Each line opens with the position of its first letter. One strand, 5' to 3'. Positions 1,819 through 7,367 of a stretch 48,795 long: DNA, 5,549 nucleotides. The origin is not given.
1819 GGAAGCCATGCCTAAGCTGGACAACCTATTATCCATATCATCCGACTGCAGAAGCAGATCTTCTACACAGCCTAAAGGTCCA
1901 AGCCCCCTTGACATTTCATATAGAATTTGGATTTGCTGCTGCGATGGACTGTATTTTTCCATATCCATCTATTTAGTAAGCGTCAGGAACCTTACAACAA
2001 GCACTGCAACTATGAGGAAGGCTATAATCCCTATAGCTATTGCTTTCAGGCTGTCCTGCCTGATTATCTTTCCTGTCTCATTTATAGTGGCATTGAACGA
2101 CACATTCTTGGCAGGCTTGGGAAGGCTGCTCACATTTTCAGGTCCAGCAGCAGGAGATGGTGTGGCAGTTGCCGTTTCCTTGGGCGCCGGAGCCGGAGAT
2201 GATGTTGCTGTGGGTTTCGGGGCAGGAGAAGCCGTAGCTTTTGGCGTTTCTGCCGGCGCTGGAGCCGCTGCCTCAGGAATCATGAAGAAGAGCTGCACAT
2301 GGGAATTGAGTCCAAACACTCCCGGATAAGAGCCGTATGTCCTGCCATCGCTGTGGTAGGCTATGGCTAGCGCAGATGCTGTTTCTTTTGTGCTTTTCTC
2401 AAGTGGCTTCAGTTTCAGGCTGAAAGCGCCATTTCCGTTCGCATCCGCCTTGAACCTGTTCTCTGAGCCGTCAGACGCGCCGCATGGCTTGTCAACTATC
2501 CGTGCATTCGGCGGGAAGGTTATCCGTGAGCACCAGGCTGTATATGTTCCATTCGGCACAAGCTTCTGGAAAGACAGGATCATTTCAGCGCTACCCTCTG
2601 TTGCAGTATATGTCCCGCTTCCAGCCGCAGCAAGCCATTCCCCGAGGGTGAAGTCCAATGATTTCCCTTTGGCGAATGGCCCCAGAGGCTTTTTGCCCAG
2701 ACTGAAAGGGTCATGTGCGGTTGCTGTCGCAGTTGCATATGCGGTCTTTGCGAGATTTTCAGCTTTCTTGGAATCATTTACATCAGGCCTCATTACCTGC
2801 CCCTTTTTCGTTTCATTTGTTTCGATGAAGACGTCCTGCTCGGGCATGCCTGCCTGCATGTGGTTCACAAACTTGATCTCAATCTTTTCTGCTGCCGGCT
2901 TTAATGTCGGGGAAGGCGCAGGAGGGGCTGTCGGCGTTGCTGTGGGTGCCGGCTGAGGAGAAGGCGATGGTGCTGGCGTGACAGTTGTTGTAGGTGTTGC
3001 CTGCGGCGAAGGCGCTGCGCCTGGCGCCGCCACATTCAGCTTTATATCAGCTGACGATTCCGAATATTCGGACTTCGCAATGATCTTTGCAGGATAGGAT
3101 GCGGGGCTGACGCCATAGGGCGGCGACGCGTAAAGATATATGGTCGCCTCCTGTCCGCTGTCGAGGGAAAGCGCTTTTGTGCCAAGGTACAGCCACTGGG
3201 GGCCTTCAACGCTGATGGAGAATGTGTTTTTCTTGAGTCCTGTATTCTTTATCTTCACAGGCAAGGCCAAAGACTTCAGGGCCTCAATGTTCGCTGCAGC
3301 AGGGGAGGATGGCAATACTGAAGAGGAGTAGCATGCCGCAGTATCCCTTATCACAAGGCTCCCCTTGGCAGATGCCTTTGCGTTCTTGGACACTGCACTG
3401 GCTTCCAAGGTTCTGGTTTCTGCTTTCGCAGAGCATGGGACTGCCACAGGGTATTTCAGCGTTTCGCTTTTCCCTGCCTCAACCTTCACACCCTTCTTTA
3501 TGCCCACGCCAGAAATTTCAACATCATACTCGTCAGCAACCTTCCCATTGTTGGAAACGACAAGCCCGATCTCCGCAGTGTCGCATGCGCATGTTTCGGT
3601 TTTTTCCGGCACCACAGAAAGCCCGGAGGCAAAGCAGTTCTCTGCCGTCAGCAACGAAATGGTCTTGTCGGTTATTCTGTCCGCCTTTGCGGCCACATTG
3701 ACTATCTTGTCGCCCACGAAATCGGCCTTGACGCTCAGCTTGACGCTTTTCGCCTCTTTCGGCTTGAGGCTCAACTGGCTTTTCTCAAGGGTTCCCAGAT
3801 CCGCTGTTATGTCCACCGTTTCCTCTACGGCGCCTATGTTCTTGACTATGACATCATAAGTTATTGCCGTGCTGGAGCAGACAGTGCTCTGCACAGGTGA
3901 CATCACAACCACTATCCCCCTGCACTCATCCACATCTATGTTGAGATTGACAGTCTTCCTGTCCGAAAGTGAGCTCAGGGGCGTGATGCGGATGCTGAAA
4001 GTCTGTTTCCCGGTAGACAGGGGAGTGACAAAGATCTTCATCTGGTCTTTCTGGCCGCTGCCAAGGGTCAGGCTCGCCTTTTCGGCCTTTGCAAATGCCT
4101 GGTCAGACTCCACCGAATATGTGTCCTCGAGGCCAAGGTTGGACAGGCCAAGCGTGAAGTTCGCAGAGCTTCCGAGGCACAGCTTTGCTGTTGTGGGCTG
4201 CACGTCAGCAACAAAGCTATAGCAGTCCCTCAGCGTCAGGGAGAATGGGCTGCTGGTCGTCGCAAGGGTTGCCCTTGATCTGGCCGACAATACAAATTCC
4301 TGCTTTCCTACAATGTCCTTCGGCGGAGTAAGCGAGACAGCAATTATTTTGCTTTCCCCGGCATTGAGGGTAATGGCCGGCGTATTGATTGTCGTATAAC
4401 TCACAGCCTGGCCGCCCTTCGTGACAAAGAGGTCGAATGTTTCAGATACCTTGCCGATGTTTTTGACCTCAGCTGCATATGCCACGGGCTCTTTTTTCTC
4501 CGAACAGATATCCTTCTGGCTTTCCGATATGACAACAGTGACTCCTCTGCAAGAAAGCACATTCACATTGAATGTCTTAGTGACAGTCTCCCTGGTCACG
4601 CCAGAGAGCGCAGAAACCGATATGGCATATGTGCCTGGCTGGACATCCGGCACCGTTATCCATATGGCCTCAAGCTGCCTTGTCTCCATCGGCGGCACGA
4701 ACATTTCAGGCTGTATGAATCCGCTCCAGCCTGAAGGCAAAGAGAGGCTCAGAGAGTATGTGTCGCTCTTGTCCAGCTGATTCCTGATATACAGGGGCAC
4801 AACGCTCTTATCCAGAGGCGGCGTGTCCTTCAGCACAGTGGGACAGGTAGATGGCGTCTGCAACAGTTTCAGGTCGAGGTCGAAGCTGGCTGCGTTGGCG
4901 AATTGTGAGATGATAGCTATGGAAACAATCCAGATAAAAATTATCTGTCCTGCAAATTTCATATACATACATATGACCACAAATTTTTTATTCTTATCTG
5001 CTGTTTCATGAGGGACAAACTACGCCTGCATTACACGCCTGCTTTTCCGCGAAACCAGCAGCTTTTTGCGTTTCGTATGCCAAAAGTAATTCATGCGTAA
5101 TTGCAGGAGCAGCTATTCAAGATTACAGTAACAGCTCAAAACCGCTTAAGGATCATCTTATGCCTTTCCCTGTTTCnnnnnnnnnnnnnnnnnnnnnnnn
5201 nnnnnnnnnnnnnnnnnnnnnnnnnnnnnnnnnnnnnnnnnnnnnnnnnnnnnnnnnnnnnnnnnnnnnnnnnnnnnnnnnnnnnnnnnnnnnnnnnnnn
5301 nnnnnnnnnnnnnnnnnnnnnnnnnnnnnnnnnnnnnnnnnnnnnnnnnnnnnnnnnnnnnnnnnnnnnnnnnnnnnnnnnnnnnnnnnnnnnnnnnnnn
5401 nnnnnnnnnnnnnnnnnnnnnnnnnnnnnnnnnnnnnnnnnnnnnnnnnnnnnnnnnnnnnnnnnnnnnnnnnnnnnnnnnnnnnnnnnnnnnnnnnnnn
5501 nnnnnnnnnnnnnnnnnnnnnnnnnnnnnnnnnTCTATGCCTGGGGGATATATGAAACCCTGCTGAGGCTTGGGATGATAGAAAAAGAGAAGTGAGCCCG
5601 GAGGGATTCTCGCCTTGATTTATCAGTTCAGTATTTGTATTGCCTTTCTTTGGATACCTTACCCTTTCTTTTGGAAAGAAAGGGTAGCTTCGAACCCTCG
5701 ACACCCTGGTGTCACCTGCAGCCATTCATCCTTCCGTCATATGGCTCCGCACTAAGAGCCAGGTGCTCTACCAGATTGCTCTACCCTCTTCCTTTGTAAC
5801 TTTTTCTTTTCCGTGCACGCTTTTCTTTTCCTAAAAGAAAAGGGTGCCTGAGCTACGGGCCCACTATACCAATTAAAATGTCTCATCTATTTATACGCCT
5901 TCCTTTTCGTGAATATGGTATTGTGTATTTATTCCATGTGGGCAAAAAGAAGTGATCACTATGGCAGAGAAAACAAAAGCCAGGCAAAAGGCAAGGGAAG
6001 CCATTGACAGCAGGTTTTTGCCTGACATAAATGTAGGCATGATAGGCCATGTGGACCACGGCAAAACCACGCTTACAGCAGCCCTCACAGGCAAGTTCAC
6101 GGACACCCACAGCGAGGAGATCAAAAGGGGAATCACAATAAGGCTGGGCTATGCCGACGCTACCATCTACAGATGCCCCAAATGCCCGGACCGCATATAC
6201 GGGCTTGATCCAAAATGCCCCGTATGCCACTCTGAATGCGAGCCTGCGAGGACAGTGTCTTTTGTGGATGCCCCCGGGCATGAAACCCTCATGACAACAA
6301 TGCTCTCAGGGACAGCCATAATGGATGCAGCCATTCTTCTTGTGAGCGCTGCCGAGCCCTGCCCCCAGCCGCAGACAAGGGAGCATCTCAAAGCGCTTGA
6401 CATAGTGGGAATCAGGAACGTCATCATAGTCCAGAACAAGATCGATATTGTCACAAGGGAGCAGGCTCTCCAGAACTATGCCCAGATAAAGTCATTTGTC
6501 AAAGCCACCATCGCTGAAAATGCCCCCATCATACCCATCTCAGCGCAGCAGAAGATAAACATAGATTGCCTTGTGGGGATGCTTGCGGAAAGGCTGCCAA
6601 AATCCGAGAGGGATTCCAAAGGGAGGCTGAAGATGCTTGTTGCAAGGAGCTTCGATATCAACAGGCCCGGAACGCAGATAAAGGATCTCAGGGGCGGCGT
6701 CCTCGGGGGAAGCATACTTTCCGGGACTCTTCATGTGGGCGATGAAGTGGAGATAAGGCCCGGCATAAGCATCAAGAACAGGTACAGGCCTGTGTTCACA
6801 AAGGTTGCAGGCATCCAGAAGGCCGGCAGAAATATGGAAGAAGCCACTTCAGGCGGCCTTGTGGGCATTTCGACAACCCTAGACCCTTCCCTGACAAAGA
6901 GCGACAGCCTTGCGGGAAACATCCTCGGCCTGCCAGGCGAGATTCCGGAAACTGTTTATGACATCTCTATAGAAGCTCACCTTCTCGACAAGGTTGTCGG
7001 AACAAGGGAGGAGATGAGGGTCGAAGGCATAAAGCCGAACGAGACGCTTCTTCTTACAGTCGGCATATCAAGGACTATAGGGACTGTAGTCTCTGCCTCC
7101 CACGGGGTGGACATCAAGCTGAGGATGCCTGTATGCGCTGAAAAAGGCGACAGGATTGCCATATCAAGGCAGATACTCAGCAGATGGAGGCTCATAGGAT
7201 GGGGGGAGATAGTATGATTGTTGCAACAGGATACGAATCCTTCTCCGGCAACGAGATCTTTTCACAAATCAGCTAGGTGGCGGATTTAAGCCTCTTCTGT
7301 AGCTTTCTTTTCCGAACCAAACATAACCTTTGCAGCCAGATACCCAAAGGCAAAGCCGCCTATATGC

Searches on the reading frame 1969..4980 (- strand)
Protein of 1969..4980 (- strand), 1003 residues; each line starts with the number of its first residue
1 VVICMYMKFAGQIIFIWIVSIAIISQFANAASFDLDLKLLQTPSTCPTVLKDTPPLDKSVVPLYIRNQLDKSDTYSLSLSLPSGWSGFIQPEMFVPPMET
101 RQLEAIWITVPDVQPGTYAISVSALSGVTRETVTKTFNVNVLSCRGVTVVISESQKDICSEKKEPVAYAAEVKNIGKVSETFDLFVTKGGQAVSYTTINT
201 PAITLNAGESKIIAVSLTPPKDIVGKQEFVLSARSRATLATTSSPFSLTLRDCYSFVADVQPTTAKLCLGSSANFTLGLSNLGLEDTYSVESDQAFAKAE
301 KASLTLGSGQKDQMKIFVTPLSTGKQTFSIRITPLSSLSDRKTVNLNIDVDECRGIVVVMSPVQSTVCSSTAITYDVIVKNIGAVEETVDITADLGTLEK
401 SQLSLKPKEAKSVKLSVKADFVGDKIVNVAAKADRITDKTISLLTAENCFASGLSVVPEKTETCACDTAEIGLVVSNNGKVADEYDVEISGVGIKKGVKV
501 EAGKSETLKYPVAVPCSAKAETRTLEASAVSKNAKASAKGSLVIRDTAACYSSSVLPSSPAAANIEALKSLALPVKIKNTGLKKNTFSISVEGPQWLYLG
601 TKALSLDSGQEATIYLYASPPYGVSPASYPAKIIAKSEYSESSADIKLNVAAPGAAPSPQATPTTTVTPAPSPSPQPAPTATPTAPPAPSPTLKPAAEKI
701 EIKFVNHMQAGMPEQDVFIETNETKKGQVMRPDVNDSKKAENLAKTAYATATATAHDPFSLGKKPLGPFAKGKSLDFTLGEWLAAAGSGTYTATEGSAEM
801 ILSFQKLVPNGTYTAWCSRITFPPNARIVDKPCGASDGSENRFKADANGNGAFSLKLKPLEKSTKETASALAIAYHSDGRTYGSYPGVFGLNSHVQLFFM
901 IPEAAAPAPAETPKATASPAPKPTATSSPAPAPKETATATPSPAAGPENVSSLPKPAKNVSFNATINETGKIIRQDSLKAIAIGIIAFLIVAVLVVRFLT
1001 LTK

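Call 15: search_protein_families(library=pfam, proteins=[window:1969-4980:-])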
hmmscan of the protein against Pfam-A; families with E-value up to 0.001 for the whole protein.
window:1969-4980:- (1003 aa): 2 families
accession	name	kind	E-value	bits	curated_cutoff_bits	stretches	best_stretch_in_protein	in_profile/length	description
PF11614.14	FixG_C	-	1.7e-06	28.7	25.6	0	575-638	37-104/119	IG-like fold at C-terminal of FixG, putative oxidoreductase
PF06280.18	fn3_5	-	0.00073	20.7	27.6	0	195-223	56-84/112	Fn3-like domain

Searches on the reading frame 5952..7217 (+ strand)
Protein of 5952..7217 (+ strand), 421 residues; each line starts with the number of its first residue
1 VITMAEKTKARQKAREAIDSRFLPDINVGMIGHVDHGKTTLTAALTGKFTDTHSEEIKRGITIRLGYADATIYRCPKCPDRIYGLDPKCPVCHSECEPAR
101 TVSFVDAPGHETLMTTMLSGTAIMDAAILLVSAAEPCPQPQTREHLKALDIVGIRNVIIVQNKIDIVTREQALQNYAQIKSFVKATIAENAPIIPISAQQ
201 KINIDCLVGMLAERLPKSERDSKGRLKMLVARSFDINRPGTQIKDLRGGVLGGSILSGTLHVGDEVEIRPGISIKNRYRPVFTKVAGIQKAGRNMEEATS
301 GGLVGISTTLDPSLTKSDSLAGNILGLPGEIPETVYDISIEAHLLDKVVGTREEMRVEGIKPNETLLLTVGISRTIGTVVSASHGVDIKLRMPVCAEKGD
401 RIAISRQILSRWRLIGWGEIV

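Call 15: search_protein_families(library=pfam, proteins=[window:5952-7217:+])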
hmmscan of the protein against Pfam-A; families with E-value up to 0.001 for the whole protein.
window:5952-7217:+ (421 aa): 4 families
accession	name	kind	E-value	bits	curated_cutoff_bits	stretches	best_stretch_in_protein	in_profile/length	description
PF00009.33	GTP_EFTU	-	3.4e-33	115.2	26.5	1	26-216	4-187/188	Elongation factor Tu GTP binding domain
PF09173.17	eIF2_C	-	1.3e-28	99.4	22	1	337-420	2-86/86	Initiation factor eIF2 gamma, C terminal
PF03144.31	GTP_EFTU_D2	-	2.2e-08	34.8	30.3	1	248-312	1-62/73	Elongation factor Tu domain 2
PF03193.22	RsgA_GTPase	-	0.00028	21.2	30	0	122-213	21-106/174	RsgA GTPase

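Call 16: find_related_loci(query=window:5952-7217:+, collection=genome_contigs, flank=10000)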
Query window:5952-7217:+ (421 aa) in genome_contigs; peptide patterns used: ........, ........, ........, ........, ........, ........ (x = any residue, [..] = any of these).
600 stretches matched a pattern (row limit reached: there are more); 460 encode a relative of the query (tblastn E <= 1e-3); the best 80 are kept; 80 distinct loci.
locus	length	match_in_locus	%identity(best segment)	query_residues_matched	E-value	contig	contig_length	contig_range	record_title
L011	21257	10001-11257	80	3-421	0e+0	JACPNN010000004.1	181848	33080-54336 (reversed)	MAG: Candidatus Aenigmatarchaeota archaeon isolate NC_groundwater_576_Ag_S-0.2um_47_17 S36_SO-2_scaffold_88494, whole ge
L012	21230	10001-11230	61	14-421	2e-172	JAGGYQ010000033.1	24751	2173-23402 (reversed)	MAG: Candidatus Aenigmatarchaeota archaeon isolate AUK182 PB_MBMC_136_c_000000000028, whole genome shotgun sequence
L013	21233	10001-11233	60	3-420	2e-167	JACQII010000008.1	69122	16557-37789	MAG: Candidatus Aenigmatarchaeota archaeon isolate NC_groundwater_1121_Ag_S-0.1um_63_48 S_p1_S3_coassembly_k141_1406318,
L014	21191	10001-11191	56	20-420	5e-150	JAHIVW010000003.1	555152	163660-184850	MAG: Nanoarchaeota archaeon isolate MM_PC_MetaG.mb.98 MM_PC_MetaG.mb.98_k141_408500, whole genome shotgun sequence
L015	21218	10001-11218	55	24-421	2e-145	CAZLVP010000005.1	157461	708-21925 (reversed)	MAG TPA_asm: uncultured Thermoplasmatales archaeon isolate SRP319275_co4_108 genome assembly, contig: NODE_46_length_157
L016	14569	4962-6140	53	19-420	3e-145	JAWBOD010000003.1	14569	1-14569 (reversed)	MAG: Candidatus Aenigmatarchaeota archaeon isolate HHBFW-2_201803_bins_170 HHBFW-2_201803_bins_170_scaffold_3, whole gen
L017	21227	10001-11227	51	10-421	1e-134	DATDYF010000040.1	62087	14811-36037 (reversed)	MAG TPA_asm: Candidatus Nanoarchaeia archaeon isolate SMAG_U8158 k141_628075, whole genome shotgun sequence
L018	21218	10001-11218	50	21-421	2e-128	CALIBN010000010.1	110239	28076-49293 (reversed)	MAG: uncultured archaeon isolate S1_Bin_MAXBIN__053_sub_1 genome assembly, contig: c_000000514381, whole genome shotgun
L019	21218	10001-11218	50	21-421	6e-128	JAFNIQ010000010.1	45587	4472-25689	MAG: Candidatus Brockarchaeota archaeon isolate GD2_1 GD2_1_scaffold_136_curated, whole genome shotgun sequence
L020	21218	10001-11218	50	21-421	1e-127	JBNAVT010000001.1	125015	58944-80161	MAG: Thermoproteota archaeon isolate Kamch4342-D-MF-045 bin3.fa-1, whole genome shotgun sequence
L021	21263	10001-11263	48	7-421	2e-127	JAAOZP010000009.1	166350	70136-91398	MAG: Thaumarchaeota archaeon isolate SJ3.Bin56 k141_64058, whole genome shotgun sequence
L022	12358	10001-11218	49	21-421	3e-127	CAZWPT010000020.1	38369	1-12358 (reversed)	MAG TPA_asm: uncultured Nitrososphaerota archaeon isolate SRP231805_co4_161 genome assembly, contig: k141_280976, whole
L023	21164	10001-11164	49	25-418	3e-124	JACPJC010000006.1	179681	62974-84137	MAG: Candidatus Iainarchaeum archaeon isolate NC_groundwater_457_Ag_B-0.1um_46_10 S34_3B_scaffold_339555, whole genome s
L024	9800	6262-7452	49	25-420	2e-124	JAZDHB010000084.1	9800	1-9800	MAG: Candidatus Micrarchaeota archaeon isolate MEGAHIT-group-0.296 k141_8208787, whole genome shotgun sequence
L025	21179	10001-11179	50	24-418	1e-123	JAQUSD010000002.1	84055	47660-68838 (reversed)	MAG: Candidatus Nanoarchaeia archaeon isolate STD1_89 NODE_562_length_84055_cov_3.904692_Sandtown_D1, whole genome shotg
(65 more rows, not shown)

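Call 39: find_encoding_contigs(protein=window:5952-7217:+, flank=7000, max_places=10)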
Protein window:5952-7217:+ (421 aa): no gene with exactly this product is on record in the collection.

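Call 71: find_homologous_proteins(query=window:5952-7217:+, max_evalue=1e-100)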
Query window:5952-7217:+ (421 aa): 7902 proteins with E <= 1e-100 among 8000 candidates; the best 120 are listed.
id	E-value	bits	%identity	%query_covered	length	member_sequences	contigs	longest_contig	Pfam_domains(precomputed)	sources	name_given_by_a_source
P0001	8.6e-263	890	96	99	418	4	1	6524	PF09173.18,PF00009.34,PF03144.32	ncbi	-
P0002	4.4e-219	746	81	97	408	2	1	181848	PF09173.18,PF00009.34,PF03144.32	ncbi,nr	ncbi:MAG: translation initiation factor IF-2 subunit gamma [Candidatus Aenigmarchaeota archaeon]|nr:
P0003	7.0e-176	604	63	95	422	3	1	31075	PF09173.18,PF00009.34,PF03144.32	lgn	-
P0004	8.9e-176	603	63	97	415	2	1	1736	PF09173.18,PF00009.34,PF03144.32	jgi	-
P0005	4.7e-175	601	63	97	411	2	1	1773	PF09173.18,PF00009.34,PF03144.32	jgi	jgi:translation initiation factor 2 subunit 3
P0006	7.6e-174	597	62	97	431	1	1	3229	PF09173.18,PF00009.34,PF03193.23,PF03144.32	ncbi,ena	-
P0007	1.1e-173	596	62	95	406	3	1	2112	PF09173.18,PF00009.34,PF03193.23,PF03144.32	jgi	-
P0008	1.3e-173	596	63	99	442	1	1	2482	PF09173.18,PF00009.34,PF03193.23,PF03144.32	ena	-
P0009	6.1e-173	594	61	98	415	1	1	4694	PF09173.18,PF00009.34,PF03144.32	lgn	-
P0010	8.4e-172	590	64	96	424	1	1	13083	PF09173.18,PF00009.34,PF03193.23,PF03144.32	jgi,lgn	jgi:translation initiation factor 2 subunit 3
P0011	1.5e-171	589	61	99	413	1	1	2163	PF09173.18,PF00009.34,PF03144.32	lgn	-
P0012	1.6e-171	589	62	95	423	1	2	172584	PF09173.18,PF00009.34,PF03144.32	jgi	jgi:translation initiation factor 2 subunit 3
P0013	2.3e-171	589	62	99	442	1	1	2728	PF09173.18,PF00009.34,PF03193.23,PF03144.32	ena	-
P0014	2.3e-171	589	60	99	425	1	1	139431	PF09173.18,PF00009.34,PF03193.23,PF03144.32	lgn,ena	-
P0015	2.6e-171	589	62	98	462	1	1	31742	PF09173.18,PF00009.34,PF03193.23,PF03144.32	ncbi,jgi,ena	-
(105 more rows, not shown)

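Call 72: find_encoding_contigs(protein=P0001, flank=8000, max_places=10)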
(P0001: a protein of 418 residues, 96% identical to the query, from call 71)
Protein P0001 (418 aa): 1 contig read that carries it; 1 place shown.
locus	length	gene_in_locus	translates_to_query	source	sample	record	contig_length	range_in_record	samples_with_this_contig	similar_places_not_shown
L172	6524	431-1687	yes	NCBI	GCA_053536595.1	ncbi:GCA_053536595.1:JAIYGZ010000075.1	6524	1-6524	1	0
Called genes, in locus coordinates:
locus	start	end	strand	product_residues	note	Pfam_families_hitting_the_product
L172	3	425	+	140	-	?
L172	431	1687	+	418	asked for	PF00009:GTP_EFTU, PF03144:GTP_EFTU_D2, PF09173:eIF2_C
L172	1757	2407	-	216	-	PF01694:Rhomboid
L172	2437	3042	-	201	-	-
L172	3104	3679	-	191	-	-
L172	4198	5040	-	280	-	-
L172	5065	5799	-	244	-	-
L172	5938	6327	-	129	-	-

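Call 73: list_cluster_members(proteins=[P0001])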
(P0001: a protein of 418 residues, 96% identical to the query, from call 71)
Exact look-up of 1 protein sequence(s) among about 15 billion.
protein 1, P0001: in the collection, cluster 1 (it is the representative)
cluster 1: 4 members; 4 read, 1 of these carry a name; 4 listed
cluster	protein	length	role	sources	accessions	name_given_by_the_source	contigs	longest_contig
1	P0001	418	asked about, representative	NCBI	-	-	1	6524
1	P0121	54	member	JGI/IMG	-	predicted transcriptional regulator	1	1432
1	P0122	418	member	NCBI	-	-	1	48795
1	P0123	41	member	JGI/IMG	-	-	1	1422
